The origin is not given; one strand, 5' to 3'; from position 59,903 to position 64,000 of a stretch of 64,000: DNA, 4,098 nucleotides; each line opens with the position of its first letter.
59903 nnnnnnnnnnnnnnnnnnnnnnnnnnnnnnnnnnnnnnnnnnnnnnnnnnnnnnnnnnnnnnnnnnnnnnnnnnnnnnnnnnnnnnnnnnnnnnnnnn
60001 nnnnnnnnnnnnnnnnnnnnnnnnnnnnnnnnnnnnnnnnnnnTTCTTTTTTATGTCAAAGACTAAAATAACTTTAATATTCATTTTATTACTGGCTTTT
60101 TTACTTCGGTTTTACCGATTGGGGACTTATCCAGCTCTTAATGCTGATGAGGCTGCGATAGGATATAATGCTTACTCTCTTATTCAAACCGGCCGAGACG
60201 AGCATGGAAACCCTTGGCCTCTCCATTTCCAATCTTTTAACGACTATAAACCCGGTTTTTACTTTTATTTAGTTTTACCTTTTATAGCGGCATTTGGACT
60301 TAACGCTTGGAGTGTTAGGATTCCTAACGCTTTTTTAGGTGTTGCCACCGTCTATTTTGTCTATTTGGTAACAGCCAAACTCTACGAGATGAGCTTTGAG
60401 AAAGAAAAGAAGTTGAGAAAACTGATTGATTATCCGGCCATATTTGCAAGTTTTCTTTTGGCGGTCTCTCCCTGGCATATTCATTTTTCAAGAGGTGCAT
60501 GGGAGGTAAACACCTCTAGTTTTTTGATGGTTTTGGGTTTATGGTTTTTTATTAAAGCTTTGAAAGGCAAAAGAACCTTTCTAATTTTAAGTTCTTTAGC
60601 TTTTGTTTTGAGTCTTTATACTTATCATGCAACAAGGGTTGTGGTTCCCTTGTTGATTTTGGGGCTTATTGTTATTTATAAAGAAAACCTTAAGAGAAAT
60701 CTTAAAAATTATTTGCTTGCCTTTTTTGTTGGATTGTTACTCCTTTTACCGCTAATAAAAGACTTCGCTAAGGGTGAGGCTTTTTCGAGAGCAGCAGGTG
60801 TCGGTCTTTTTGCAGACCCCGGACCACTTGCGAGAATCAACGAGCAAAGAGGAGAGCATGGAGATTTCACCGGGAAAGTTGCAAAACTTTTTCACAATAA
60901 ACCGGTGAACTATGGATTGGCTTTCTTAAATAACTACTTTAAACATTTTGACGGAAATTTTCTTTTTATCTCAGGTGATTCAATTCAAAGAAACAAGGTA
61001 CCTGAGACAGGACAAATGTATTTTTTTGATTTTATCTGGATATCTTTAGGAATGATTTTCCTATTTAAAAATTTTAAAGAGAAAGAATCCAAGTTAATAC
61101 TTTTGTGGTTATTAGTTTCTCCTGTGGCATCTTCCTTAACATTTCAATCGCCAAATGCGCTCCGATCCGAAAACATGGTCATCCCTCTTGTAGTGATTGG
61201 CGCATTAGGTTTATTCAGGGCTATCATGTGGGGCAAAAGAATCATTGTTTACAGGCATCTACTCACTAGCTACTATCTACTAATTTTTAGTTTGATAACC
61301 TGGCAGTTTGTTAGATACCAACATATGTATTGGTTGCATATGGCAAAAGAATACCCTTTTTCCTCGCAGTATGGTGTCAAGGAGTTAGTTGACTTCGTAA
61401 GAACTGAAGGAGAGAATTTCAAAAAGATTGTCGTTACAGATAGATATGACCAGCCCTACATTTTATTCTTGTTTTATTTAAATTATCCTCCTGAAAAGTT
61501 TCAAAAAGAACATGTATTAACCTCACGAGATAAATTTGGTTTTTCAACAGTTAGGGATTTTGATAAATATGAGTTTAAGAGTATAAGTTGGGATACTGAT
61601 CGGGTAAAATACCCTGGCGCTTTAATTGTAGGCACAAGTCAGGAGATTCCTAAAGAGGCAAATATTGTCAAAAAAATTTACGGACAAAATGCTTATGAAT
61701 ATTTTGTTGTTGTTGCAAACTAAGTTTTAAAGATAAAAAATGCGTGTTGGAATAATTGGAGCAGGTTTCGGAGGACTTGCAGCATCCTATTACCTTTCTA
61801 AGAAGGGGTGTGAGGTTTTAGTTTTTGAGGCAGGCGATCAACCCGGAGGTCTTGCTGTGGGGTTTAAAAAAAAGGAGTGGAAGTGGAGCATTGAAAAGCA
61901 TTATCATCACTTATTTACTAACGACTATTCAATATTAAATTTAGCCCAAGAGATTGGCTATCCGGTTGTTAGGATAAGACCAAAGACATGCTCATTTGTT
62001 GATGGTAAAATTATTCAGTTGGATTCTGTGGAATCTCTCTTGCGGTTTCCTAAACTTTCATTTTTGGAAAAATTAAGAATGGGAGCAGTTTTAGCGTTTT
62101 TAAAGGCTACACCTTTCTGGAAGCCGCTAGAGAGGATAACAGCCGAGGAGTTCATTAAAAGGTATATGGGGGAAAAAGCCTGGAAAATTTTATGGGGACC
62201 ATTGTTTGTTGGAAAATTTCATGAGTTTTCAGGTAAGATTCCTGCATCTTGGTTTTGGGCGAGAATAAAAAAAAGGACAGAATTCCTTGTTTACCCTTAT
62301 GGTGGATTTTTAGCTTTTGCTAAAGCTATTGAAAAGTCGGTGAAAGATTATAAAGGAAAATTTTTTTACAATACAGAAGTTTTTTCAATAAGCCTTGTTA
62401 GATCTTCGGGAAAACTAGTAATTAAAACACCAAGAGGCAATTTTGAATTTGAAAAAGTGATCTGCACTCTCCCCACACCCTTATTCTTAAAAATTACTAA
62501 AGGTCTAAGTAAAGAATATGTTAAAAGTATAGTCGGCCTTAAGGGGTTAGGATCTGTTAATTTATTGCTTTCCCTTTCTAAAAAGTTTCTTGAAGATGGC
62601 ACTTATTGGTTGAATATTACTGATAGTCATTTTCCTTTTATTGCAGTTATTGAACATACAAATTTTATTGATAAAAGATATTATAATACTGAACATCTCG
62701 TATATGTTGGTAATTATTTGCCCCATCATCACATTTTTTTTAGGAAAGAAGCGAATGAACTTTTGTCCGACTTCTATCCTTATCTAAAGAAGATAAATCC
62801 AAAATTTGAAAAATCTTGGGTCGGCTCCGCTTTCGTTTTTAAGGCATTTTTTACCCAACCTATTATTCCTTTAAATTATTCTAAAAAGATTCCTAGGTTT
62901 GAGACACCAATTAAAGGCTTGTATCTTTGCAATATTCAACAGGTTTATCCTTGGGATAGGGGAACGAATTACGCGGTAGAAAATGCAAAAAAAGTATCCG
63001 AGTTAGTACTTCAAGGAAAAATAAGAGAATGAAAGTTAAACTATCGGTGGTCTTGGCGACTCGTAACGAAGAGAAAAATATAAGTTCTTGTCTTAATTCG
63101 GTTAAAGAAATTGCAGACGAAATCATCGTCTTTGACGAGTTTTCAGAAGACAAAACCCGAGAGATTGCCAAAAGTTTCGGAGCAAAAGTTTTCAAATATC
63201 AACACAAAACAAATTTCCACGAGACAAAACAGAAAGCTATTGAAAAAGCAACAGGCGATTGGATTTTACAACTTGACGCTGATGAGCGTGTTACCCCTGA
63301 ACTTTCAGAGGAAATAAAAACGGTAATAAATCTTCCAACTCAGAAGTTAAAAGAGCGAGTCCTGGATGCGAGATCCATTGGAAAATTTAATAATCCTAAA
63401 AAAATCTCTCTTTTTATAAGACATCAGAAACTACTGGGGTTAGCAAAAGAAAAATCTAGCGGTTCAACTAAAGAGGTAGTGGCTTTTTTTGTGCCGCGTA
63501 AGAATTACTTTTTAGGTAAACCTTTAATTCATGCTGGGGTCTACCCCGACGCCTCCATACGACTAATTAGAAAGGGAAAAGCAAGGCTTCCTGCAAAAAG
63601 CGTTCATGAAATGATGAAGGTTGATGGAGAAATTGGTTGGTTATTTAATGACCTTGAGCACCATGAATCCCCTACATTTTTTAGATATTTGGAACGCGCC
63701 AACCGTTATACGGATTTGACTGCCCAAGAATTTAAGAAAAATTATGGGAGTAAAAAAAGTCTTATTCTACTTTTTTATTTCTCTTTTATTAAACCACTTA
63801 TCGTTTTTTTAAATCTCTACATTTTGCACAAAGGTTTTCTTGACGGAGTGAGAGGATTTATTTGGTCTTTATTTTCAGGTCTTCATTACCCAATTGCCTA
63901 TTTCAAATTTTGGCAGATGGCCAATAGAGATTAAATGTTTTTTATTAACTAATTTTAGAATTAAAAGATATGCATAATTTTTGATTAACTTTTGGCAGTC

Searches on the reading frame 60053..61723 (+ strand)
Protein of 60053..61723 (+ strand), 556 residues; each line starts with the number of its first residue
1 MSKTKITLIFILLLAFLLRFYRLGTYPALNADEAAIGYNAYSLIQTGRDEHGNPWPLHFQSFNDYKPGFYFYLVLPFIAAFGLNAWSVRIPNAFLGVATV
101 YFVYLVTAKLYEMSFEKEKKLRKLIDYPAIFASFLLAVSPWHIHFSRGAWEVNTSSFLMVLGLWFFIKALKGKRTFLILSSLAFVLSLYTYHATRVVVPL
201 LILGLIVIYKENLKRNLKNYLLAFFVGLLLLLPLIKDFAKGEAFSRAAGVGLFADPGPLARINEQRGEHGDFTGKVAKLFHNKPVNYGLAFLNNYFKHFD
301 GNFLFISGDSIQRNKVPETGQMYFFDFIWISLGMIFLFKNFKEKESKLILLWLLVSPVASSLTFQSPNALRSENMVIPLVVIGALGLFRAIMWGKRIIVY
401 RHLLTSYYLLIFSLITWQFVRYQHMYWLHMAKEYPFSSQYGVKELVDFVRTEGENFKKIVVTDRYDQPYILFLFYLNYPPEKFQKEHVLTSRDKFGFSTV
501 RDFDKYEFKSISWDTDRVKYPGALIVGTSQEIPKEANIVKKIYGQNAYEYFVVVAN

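Call 6: search_protein_families(library=pfam, proteins=[window:60053-61723:+], max_evalue=0.01)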
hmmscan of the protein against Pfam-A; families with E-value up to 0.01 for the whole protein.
window:60053-61723:+ (556 aa): 2 families
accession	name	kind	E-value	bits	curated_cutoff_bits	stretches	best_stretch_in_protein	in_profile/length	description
PF02366.24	PMT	-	0.001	19.1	22.7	1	10-230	2-227/245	Dolichyl-phosphate-mannose-protein mannosyltransferase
PF13231.12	PMT_2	-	0.0045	17.6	26.1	1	67-234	3-157/160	Dolichyl-phosphate-mannose-protein mannosyltransferase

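Call 19: find_encoding_contigs(protein=window:60053-61723:+, flank=10000, max_places=3)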
Protein window:60053-61723:+ (556 aa): no gene with exactly this product is on record in the collection.

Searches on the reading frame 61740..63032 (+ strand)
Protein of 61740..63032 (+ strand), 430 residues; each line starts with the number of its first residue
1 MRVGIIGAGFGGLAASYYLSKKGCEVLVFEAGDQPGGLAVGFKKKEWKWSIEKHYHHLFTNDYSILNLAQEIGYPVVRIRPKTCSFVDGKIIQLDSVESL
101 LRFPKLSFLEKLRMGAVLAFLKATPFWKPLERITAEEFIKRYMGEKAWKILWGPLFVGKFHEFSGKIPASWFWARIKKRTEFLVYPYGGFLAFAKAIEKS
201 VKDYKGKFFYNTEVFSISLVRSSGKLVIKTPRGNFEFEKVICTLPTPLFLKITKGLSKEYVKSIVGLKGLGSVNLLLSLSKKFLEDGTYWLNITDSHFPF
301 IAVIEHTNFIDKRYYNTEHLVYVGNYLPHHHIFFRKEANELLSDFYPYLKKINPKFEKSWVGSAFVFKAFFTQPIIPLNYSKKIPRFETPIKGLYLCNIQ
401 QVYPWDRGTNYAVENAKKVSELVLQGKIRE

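Call 6: search_protein_families(library=pfam, proteins=[window:61740-63032:+], max_evalue=0.01)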
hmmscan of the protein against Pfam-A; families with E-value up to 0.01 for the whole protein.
window:61740-63032:+ (430 aa): 7 families
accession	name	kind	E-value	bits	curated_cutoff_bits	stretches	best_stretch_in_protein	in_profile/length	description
PF01593.30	Amino_oxidase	-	1.1e-22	81.4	19.8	1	11-397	2-416/443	Flavin containing amine oxidoreductase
PF13450.12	NAD_binding_8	-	5.1e-12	46.3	21.9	1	5-63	1-59/68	NAD(P)-binding Rossmann-like domain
PF01266.30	DAO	-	6.4e-08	32.9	27.9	1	3-37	2-37/353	FAD dependent oxidoreductase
PF07992.20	Pyr_redox_2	-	0.00038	20.4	26.1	1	2-36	2-37/291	Pyridine nucleotide-disulphide oxidoreductase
PF01946.23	Thi4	-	0.00045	20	26.2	1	3-39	20-57/235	Thi4 family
PF00070.33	Pyr_redox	-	0.00053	20.9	22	1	2-36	1-35/82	Pyridine nucleotide-disulphide oxidoreductase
PF03486.20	HI0933_like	-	0.0061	16.5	50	0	3-36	3-36/244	HI0933-like protein Rossmann domain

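Call 10: find_encoding_contigs(protein=window:61740-63032:+, flank=10000, max_places=4)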
Protein window:61740-63032:+ (430 aa): no gene with exactly this product is on record in the collection.

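Call 49: search_protein_families(library=ncbifam, proteins=[window:61740-63032:+], max_evalue=0.001)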
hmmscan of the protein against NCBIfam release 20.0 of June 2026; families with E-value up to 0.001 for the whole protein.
window:61740-63032:+ (430 aa): 32 families (the best 25 are shown)
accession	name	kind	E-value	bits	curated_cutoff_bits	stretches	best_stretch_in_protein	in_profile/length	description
NF005560.0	PRK07233.1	equivalog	1.1e-114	383.7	252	1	1-425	1-430/435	hypothetical protein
TIGR03467.1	HpnE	equivalog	2.6e-17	63.3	283.05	1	3-245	1-262/430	hydroxysqualene dehydroxylase HpnE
TIGR00562.1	proto_IX_ox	equivalog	6.4e-12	44.8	97.85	1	3-158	5-163/470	protoporphyrinogen oxidase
TIGR02734.1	crtI_fam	subfamily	9.2e-12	44.4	238.1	1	4-49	2-47/504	phytoene desaturase family protein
NF058655.1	CrtID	equivalog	3.8e-10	39.2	640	1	3-51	1-49/478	bifunctional phytoene desaturase/3,4-desaturase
NF005548.0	PRK07208.1-4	equivalog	4.1e-10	38.8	389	1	3-177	6-176/488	hypothetical protein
TIGR02733.1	desat_CrtD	equivalog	8.8e-08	31.3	549.7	1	3-49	4-50/492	C-3',4' desaturase CrtD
NF009410.0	PRK12771.1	subfamily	5.1e-07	28.6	516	1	2-38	140-176/566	NAD(P)-binding protein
NF009409.0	PRK12770.1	subfamily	5.3e-07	29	343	1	2-40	20-58/360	putative glutamate synthase subunit beta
NF005547.0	PRK07208.1-3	equivalog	5.3e-07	28.7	380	1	4-72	8-74/465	hypothetical protein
NF009454.0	PRK12814.1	equivalog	8.5e-07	27.7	916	1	2-38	195-231/657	putative NADPH-dependent glutamate synthase small subunit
NF050086.1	pipecolate_AmaA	exception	1.2e-06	27.4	600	0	2-36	27-61/425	L-pipecolate oxidase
NF045637.1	carotdesatCrtDProt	equivalog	1.3e-06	27.3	580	1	5-37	3-35/485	1-hydroxycarotenoid 3,4-desaturase CrtD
NF010590.0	PRK13984.1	equivalog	1.9e-06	26.3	946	1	2-38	290-326/611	putative oxidoreductase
NF005545.0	PRK07208.1-1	equivalog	4.2e-06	25.4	451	1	3-152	10-155/504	hypothetical protein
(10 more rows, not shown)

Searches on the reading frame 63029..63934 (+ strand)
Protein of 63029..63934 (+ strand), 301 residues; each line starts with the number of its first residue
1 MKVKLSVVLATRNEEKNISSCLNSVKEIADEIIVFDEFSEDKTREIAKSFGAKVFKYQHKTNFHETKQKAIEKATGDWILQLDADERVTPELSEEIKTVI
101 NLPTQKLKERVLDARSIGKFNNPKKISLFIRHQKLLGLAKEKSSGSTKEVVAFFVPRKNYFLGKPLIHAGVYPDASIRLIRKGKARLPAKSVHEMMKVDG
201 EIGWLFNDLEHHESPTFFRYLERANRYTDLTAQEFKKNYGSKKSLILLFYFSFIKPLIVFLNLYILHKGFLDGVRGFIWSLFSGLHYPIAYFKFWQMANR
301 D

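Call 6: search_protein_families(library=pfam, proteins=[window:63029-63934:+], max_evalue=0.01)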
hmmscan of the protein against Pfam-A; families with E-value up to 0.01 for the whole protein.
window:63029-63934:+ (301 aa): 3 families
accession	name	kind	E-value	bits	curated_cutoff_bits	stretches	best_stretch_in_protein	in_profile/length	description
PF00535.33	Glycos_transf_2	-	1.4e-18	67.8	23.3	1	6-95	1-98/168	Glycosyl transferase family 2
PF13704.12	Glyco_tranf_2_4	-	1.5e-06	29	27.5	1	12-89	1-85/98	Glycosyl transferase family 2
PF10111.15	Glyco_tranf_2_2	-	0.0098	15.8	27.3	0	6-101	1-107/276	Glycosyltransferase like family 2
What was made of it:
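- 63029..63934 (+): Third WaaE/LgtF-family GT2 paralog, 301 aa, with a 45-aa insertion. It lies outside the block and overlaps the FAD oxidoreductase gene 61740-63032 by 4 nt. Pfam GT2 1.4e-18 (call 6).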

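Call 8: find_encoding_contigs(protein=window:63029-63934:+, flank=10000, max_places=4)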
Protein window:63029-63934:+ (301 aa): no gene with exactly this product is on record in the collection.

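Call 21: find_related_loci(query=window:63029-63934:+, collection=genome_contigs, flank=10000)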
Query window:63029-63934:+ (301 aa) in genome_contigs; peptide patterns used: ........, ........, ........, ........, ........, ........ (x = any residue, [..] = any of these).
73 stretches matched a pattern, but none encodes a relative of the query by tblastn (E <= 1e-3).
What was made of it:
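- Tried and rejected: The first genome_contigs scan, with 63029, found no relatives (call 21).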

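Call 49: search_protein_families(library=ncbifam, proteins=[window:63029-63934:+], max_evalue=0.001)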
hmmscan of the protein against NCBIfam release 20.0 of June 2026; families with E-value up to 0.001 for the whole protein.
window:63029-63934:+ (301 aa): 11 families
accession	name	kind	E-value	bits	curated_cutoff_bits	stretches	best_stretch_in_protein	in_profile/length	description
TIGR04195.1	S_glycosyl_SunS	equivalog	2.4e-13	49.7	350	1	10-100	64-155/421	SunS family peptide S-glycosyltransferase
TIGR04283.1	glyco_like_mftF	equivalog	1.4e-12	47.7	182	1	5-103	1-100/221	TIGR04283 family arsenosugar biosynthesis glycosyltransferase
NF010496.0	PRK13915.1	equivalog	8.8e-10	38.1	262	1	3-85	31-126/307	glucosyl-3-phosphoglycerate synthase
TIGR04182.1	glyco_TIGR04182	equivalog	3.6e-08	33.1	325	1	6-96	3-93/293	S-layer glycoprotein N-glycosyltransferase AglJ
NF007482.0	PRK10073.1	equivalog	1e-07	31.3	423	1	3-97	6-107/334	glycosyltransferase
NF050050.1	ProtGlycPglI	equivalog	6.3e-06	25.8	500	1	3-91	2-99/306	GalNAc(5)-diNAcBac-PP-undecaprenol beta-1,3-glucosyltransferase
NF041391.1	DPhHxTase_Halo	equivalog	7.3e-06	25.1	375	1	10-100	2-93/213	dolichyl-phosphate hexose transferase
NF038302.1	EPS_HpsE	equivalog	3.4e-05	23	300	1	4-88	2-99/307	hormogonium polysaccharide biosynthesis glycosyltransferase HpsE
NF041875.1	EPS_EpsD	equivalog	7.8e-05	22.2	370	1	5-94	1-98/325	exopolysaccharide biosynthesis glycosyltransferase EpsD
NF045692.1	OglycostaseCruG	equivalog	0.00045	19.2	600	0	4-53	42-94/386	2'-O-glycosyltransferase CruG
NF047683.1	TeichurnBiosyTuaG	equivalog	0.00071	19.3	400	1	4-91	7-102/252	teichuronic acid biosynthesis protein TuaG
